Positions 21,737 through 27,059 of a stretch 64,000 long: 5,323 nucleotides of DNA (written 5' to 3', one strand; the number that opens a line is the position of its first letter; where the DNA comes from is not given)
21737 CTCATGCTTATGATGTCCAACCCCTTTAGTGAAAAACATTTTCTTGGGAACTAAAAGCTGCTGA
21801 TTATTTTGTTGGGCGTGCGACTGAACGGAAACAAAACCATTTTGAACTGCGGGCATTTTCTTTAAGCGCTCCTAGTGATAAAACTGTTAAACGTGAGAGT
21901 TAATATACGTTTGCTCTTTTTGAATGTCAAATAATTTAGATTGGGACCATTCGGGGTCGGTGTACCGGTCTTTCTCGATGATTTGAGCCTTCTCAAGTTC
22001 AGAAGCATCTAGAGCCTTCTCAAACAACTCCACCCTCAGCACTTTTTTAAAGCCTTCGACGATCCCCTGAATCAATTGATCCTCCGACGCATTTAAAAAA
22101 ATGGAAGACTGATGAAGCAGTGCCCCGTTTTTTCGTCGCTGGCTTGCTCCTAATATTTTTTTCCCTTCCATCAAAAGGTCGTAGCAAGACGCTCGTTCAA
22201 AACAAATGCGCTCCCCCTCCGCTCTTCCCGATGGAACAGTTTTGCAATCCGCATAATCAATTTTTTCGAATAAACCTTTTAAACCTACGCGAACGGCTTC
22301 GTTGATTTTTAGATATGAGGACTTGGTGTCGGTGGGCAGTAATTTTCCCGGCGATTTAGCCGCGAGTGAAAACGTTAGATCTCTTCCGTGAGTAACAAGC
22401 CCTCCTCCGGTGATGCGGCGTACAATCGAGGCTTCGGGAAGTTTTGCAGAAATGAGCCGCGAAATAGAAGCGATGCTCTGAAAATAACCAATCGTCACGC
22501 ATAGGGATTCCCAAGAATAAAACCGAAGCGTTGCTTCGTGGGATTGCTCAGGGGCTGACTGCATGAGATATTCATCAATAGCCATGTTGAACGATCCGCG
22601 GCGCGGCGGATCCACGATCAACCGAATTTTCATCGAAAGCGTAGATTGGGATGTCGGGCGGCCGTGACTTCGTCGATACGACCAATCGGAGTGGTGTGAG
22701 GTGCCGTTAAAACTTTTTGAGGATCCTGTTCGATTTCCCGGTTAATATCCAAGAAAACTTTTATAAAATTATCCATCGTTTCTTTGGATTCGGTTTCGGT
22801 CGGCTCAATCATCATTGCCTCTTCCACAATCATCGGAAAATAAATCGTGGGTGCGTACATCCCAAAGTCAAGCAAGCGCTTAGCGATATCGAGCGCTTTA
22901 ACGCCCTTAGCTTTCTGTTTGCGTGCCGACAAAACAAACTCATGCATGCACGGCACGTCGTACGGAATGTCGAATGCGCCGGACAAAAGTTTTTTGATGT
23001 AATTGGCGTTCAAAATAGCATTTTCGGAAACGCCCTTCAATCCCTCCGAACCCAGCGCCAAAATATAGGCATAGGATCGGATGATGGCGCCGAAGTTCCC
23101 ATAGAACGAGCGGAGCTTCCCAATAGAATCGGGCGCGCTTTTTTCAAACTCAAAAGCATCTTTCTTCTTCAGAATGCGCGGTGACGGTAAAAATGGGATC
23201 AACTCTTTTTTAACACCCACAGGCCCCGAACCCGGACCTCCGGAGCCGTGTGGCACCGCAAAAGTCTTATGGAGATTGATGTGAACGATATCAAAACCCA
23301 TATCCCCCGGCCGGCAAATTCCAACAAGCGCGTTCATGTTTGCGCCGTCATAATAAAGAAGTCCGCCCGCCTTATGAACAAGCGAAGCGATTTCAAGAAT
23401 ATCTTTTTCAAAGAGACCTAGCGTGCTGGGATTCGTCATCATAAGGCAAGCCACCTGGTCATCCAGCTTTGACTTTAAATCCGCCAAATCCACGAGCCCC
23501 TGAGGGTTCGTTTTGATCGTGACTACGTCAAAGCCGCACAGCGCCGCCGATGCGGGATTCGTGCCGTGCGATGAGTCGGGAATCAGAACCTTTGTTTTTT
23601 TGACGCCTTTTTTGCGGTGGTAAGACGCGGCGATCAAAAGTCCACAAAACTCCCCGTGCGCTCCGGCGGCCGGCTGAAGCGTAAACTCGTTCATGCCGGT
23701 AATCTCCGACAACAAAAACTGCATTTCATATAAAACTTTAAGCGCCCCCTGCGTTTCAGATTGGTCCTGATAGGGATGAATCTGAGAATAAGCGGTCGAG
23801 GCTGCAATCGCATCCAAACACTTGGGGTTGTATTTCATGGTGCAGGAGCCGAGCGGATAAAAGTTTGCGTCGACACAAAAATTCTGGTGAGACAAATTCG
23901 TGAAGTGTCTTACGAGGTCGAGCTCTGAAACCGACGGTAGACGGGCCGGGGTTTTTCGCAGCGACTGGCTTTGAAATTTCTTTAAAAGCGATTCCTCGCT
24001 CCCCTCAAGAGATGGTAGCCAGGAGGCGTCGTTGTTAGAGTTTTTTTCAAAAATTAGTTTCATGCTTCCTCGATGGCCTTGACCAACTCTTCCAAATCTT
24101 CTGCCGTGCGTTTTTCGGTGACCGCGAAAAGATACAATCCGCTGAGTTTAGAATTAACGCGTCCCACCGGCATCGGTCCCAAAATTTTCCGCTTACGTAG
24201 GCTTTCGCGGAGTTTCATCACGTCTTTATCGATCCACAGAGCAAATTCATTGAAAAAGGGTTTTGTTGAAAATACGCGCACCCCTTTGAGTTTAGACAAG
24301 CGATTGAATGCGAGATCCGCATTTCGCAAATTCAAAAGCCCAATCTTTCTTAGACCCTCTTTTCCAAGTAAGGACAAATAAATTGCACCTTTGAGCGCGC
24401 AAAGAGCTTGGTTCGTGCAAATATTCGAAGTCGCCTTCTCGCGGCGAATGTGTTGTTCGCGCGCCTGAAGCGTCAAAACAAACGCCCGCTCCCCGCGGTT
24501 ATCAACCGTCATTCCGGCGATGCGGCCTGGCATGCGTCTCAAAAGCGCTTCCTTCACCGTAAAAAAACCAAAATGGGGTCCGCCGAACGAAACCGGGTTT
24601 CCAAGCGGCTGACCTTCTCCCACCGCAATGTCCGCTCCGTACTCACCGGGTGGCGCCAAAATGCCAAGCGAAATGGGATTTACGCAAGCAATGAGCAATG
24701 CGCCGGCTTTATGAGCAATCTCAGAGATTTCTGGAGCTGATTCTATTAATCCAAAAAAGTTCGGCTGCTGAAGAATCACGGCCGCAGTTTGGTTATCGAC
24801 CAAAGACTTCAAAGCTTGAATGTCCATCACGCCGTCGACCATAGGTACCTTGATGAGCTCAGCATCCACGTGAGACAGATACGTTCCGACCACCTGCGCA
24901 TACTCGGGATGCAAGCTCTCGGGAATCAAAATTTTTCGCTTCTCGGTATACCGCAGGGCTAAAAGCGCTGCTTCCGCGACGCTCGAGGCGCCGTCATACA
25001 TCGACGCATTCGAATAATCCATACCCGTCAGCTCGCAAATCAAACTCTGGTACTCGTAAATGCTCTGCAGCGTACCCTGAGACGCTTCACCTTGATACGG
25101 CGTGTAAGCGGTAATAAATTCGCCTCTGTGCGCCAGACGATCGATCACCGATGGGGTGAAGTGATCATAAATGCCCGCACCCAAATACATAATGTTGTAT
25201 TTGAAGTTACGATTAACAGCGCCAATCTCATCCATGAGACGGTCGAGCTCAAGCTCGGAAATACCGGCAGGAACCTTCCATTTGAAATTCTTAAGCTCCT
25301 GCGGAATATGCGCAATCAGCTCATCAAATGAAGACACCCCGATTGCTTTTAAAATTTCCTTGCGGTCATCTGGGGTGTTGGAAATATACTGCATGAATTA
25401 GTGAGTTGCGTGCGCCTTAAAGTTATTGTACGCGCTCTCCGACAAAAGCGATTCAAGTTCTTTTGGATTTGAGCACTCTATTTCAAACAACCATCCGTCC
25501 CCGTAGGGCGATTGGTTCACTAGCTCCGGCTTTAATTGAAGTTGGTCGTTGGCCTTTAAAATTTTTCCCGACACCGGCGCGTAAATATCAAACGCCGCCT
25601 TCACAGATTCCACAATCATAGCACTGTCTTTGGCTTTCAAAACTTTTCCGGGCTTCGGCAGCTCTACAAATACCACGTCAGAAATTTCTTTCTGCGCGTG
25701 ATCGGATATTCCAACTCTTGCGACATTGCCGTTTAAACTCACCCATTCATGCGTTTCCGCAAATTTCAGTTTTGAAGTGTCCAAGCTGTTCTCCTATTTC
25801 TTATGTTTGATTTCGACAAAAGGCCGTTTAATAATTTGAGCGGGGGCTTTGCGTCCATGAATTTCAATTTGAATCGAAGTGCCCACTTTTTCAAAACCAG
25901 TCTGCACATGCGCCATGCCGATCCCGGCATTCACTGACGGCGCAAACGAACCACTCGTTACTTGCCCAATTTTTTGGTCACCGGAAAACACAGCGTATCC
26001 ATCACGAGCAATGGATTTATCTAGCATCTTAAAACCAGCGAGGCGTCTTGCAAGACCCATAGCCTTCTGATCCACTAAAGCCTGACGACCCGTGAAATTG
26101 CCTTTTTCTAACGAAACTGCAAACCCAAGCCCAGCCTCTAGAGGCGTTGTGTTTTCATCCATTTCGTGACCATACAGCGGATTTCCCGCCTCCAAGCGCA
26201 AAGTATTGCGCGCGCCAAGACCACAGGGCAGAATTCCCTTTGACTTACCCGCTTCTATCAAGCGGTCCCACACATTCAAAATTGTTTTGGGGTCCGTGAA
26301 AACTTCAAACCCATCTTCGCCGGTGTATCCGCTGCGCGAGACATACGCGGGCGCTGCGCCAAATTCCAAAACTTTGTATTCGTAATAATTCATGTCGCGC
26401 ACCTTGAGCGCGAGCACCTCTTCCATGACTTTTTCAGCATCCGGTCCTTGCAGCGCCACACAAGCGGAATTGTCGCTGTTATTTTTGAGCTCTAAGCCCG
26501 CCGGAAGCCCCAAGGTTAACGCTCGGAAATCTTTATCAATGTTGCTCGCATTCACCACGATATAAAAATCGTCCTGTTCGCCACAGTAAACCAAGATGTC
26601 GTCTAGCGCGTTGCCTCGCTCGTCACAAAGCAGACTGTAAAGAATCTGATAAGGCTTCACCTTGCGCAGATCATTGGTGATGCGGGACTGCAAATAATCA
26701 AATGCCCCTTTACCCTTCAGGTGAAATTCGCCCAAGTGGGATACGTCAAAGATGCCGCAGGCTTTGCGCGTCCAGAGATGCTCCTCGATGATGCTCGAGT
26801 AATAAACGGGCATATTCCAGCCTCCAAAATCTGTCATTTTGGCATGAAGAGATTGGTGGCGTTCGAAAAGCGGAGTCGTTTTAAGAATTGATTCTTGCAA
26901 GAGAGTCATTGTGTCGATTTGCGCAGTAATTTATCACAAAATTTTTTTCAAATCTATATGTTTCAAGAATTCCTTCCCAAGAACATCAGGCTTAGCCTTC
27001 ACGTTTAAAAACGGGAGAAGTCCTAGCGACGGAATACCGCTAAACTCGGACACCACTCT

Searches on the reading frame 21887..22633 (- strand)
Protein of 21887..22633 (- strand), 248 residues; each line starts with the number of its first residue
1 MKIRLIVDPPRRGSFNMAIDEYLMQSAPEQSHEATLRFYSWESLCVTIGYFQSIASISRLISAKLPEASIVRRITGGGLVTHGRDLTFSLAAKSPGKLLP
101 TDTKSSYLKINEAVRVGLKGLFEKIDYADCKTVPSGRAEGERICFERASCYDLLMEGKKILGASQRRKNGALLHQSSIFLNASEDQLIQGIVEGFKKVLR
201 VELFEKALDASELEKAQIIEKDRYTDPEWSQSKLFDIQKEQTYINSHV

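Call 24: search_protein_families(library=pfam, proteins=[window:21887-22633:-], max_evalue=0.001)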
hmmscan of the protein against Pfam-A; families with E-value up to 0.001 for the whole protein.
window:21887-22633:- (248 aa): 2 families
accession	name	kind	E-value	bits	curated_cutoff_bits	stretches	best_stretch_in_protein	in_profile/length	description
PF21948.1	LplA-B_cat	-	1e-23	84.8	27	1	14-189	3-155/200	Lipoyl protein ligase A/B catalytic domain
PF03099.24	BPL_LplA_LipB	-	1.4e-10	41.7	21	1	66-181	24-131/133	Biotin/lipoate A/B protein ligase family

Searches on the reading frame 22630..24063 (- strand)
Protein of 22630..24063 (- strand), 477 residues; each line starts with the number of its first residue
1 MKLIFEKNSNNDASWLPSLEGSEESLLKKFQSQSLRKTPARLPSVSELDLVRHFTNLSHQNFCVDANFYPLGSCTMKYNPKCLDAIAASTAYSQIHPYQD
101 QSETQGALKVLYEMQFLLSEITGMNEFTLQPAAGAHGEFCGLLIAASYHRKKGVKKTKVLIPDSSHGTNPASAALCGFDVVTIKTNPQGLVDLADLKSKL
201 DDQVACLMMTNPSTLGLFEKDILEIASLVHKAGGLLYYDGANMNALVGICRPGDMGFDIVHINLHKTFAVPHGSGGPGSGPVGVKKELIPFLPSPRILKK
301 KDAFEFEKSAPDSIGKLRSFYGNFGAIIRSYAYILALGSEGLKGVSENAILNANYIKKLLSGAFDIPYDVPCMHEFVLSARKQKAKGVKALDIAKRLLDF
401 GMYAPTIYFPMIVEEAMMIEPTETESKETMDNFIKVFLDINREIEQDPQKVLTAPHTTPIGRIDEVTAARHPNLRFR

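Call 23: search_protein_families(library=pfam, proteins=[window:22630-24063:-], max_evalue=0.001)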
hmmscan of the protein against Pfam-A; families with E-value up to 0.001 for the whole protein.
window:22630-24063:- (477 aa): 4 families
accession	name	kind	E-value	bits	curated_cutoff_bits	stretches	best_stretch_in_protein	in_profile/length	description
PF21478.3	GcvP2_C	-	1.3e-27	96.5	27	1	346-446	2-104/122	Glycine dehydrogenase, C-terminal domain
PF02347.22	GDC-P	-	2.3e-17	63.4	26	1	41-293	46-284/429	Glycine cleavage system P-protein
PF00266.25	Aminotran_5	-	1.1e-07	31.6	21.5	1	143-273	76-207/371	Aminotransferase class-V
PF00155.27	Aminotran_1_2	-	0.0007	19.3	19.7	1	155-241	90-187/361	Aminotransferase class I and II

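Call 30: find_related_loci(query=window:22630-24063:-, collection=genome_contigs, flank=3000)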
Query window:22630-24063:- (477 aa) in genome_contigs; peptide patterns used: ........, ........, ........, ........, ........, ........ (x = any residue, [..] = any of these).
140 stretches matched a pattern; 97 encode a relative of the query (tblastn E <= 1e-3); the best 80 are kept; 80 distinct loci.
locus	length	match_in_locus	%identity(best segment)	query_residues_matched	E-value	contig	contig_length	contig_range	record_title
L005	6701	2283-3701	62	3-476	0e+0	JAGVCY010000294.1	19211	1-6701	MAG: Candidatus Omnitrophota bacterium isolate WC_9 c_000000025681, whole genome shotgun sequence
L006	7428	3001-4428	63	2-476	0e+0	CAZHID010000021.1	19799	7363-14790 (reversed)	MAG TPA_asm: uncultured Planctomycetia bacterium isolate SRP285395_co1_64 genome assembly, contig: NODE_4190_length_1979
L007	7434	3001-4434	56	3-477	4e-173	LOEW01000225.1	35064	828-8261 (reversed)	MAG: Desulfosporosinus sp. BRH_c37 BRHa_1005183, whole genome shotgun sequence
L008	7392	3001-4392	57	16-477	3e-172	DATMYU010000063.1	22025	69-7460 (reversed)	MAG TPA_asm: Desulfosporosinus sp. isolate SMAG_U13156 k141_148298, whole genome shotgun sequence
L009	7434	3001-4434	55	3-477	2e-171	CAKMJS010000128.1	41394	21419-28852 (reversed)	uncultured Desulfosporosinus sp. isolate OKU5 genome assembly, contig: MEGAHIT_co_assembly_000000018589, whole genome sh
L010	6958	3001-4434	55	3-477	1e-170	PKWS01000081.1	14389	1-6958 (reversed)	MAG: Desulfosporosinus sp. isolate palsa_1189 73.20120500_P28.28_contig_4296, whole genome shotgun sequence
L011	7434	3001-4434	55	3-477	2e-169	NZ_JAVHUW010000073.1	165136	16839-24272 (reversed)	Candidatus Desulfosporosinus nitrosoreducens strain PR k141_1510, whole genome shotgun sequence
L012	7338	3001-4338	58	32-477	2e-169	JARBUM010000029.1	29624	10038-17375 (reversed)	MAG: Pelosinus sp. isolate L_E1_T20_C_bin.69 scaffold_1817, whole genome shotgun sequence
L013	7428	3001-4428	55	3-477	2e-169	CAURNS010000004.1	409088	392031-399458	MAG TPA_asm: uncultured Pelosinus sp. isolate ERR9968789_bin.10_MetaWRAP_v1.3_MAG genome assembly, contig: ERZ21615840.7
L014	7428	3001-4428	55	3-477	7e-169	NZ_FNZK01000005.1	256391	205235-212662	Propionispira arboris strain DSM 2179, whole genome shotgun sequence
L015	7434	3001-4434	54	3-477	6e-169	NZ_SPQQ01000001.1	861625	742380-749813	Desulfosporosinus fructosivorans strain 63.6F NODE_1_length_861625_cov_36.255282, whole genome shotgun sequence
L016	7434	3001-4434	55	3-477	1e-168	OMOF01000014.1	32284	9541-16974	Desulfosporosinus sp. SbF1 strain Peat soil MAG SbF1 genome assembly, contig: SBF1_Contig_110, whole genome shotgun sequ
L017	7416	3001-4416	55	1-477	2e-168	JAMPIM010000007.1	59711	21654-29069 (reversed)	MAG: Candidatus Gastranaerophilales bacterium isolate NALB_7963_8 Scaffold_#7__SCF_007___59866_bp, whole genome shotgun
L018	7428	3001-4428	55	3-477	1e-169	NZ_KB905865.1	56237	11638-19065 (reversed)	Propionispira raffinosivorans DSM 20765 F606DRAFT_scaffold00027.27, whole genome shotgun sequence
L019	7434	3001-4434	55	3-477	2e-168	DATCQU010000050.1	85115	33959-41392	MAG TPA_asm: Desulfosporosinus sp. isolate SMAG_U7261 k141_124612, whole genome shotgun sequence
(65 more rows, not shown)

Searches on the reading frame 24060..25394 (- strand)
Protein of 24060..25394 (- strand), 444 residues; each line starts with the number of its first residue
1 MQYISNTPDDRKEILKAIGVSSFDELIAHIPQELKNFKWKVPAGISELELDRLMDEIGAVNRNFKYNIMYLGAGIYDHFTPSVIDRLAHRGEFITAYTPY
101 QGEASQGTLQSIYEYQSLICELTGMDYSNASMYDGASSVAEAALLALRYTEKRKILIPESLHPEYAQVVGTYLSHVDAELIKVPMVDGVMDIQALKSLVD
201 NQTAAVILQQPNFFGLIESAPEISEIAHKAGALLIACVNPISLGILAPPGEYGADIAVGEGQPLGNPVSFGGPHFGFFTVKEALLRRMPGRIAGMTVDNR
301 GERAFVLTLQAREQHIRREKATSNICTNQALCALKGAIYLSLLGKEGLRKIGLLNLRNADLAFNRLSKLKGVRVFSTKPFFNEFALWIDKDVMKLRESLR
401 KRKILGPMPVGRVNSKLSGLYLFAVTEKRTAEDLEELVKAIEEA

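Call 23: search_protein_families(library=pfam, proteins=[window:24060-25394:-], max_evalue=0.001)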
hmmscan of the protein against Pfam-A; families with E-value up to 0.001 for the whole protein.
window:24060-25394:- (444 aa): 3 families
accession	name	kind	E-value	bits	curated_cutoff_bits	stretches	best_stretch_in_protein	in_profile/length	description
PF02347.22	GDC-P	-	1.5e-126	423.2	26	1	2-440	2-428/429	Glycine cleavage system P-protein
PF00155.27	Aminotran_1_2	-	2e-05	24.4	19.7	1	67-230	2-178/361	Aminotransferase class I and II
PF00266.25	Aminotran_5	-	0.00012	21.7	21.5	1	149-376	85-301/371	Aminotransferase class-V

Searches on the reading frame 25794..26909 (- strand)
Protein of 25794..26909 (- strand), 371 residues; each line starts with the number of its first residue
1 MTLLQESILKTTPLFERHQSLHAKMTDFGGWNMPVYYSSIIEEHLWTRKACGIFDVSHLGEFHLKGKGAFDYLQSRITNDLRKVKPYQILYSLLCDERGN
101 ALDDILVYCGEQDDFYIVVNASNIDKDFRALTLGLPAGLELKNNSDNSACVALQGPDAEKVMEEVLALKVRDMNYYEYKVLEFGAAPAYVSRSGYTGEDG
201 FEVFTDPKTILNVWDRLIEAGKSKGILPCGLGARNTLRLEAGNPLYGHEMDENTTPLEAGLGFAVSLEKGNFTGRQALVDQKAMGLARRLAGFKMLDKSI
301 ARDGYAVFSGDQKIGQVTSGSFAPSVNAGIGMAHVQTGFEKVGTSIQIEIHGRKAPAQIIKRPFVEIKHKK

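Call 23: search_protein_families(library=pfam, proteins=[window:25794-26909:-], max_evalue=0.001)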
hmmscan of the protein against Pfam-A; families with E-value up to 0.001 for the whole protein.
window:25794-26909:- (371 aa): 2 families
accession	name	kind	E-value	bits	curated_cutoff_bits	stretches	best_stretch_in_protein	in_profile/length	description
PF01571.26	GCV_T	-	2e-85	286.6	25.6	1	15-264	2-255/255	Aminomethyltransferase folate-binding domain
PF08669.17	GCV_T_C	-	2.1e-22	79.3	25.9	1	288-365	1-79/80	Glycine cleavage T-protein C-terminal barrel domain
